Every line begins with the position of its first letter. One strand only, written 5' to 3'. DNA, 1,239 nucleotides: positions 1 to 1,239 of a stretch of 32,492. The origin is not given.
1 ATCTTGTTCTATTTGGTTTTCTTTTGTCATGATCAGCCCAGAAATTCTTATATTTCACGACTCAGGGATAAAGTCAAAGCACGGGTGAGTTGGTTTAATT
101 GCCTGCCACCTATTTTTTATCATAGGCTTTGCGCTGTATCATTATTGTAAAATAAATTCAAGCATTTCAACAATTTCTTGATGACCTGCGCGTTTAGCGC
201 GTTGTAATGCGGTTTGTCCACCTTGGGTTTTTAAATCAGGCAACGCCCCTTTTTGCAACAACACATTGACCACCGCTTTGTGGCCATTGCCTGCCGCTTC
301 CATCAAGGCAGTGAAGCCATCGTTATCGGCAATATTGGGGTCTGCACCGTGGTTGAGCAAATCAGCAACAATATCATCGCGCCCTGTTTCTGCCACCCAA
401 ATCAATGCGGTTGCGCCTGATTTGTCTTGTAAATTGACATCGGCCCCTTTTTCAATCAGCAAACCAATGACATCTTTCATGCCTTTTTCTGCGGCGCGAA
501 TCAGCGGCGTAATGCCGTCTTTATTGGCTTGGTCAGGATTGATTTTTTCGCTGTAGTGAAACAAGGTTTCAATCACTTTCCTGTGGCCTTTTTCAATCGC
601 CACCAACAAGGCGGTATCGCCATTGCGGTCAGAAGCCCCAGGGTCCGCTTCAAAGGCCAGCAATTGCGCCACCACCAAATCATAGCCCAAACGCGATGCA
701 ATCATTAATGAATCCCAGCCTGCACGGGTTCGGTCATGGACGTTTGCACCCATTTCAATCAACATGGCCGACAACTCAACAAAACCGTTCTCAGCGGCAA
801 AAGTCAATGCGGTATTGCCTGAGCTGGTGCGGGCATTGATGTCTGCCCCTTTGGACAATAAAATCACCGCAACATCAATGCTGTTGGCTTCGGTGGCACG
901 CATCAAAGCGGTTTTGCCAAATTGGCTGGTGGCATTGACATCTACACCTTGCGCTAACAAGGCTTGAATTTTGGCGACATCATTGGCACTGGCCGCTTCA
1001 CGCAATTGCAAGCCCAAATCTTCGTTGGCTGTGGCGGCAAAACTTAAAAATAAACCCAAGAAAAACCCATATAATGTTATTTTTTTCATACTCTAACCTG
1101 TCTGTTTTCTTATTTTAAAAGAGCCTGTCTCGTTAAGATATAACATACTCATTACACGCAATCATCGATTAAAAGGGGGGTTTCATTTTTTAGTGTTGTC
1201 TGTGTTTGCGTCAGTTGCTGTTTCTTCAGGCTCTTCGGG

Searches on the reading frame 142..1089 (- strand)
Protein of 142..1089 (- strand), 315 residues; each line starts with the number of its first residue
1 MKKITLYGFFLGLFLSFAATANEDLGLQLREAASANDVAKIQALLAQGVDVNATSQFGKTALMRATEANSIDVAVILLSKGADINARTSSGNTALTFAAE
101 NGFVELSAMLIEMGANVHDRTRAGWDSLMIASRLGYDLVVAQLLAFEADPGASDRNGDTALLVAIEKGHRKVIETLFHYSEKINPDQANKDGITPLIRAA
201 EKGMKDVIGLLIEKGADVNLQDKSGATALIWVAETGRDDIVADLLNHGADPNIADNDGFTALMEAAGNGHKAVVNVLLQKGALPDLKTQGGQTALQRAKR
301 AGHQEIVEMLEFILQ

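Call 3: search_protein_families(library=pfam, proteins=[window:142-1089:-], max_evalue=0.01)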
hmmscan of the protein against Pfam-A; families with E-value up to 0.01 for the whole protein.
window:142-1089:- (315 aa): 7 families
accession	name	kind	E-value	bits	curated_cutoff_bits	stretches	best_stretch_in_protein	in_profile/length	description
PF12796.13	Ank_2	-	1.2e-73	244.2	27.3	5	196-286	1-88/90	Ankyrin repeats (3 copies)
PF00023.36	Ank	-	3.4e-51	168.7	21.1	5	191-223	1-33/33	Ankyrin repeat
PF13637.12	Ank_4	-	5.9e-46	153.9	22.7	6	230-278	2-50/50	Ankyrin repeats (many copies)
PF13606.12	Ank_3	-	2.2e-34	113.5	22.3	1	191-219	1-29/30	Ankyrin repeat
PF13857.12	Ank_5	-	1.3e-29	102.3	27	3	44-98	1-56/56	Ankyrin repeats (many copies)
PF23745.1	ANK_LRRK2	-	4.3e-11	43.2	27.5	0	196-283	35-118/130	LRRK2 ANK repeat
PF24521.3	Ank_KRIT1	-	6.9e-11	42.5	80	1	92-189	19-116/149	KRIT1 ankyrin-repeats domain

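Call 4: search_protein_families(library=ncbifam, proteins=[window:142-1089:-], max_evalue=0.01)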
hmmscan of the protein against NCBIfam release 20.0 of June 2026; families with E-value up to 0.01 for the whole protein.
window:142-1089:- (315 aa): 12 families
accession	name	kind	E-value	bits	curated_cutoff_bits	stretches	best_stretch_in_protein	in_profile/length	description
NF041931.2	MzaA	equivalog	3.7e-40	138.4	800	4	251-311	28-88/726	MZA anti-phage system associated sigma-70 family RNA polymerase sigma factor MzaA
NF043023.1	T4SS_AnkH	equivalog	1.1e-29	103.5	600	2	36-128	10-102/467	Dot/Icm T4SS effector AnkH/LegA3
NF043029.1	T4SS_AnkY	equivalog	5.5e-25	87.8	600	3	224-301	457-534/543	Dot/Icm T4SS effector AnkY/LegA9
NF043022.1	T4SS_AnkG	equivalog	1.4e-23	83.4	500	3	128-277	300-455/455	Dot/Icm T4SS effector AnkG/AnkZ/LegA7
NF043028.1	T4SS_AnkX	equivalog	1.1e-18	66.8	1400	3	34-178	557-706/938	Dot/Icm T4SS effector AnkN/AnkX/LegA8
NF043021.1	T4SS_AnkF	equivalog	5e-14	51.6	1000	2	60-131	587-656/917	Dot/Icm T4SS effector AnkF/LegA14/Ceg31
TIGR00870.1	trp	subfamily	8.8e-10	37.3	498.75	1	142-220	73-159/747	transient-receptor-potential calcium channel protein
NF043024.1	T4SS_AnkI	equivalog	3.2e-09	36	550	0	186-231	235-281/439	Dot/Icm T4SS effector AnkI/LegAS4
NF043019.1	T4SS_AnkC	equivalog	7.6e-09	34.9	450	2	4-147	94-224/459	Dot/Icm T4SS effector AnkC/LegA12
NF043027.1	T4SS_AnkQ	equivalog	1.1e-07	30.9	700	1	205-258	344-397/496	Dot/Icm T4SS effector AnkQ/LegA10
NF038106.1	gamma_NF038106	equivalog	0.00013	22.1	50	0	206-240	50-84/93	PA4642 family protein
NF041607.1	dimeth_corrin_MtbC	equivalog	0.0029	17.2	350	0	232-289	113-169/203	dimethylamine corrinoid protein MtbC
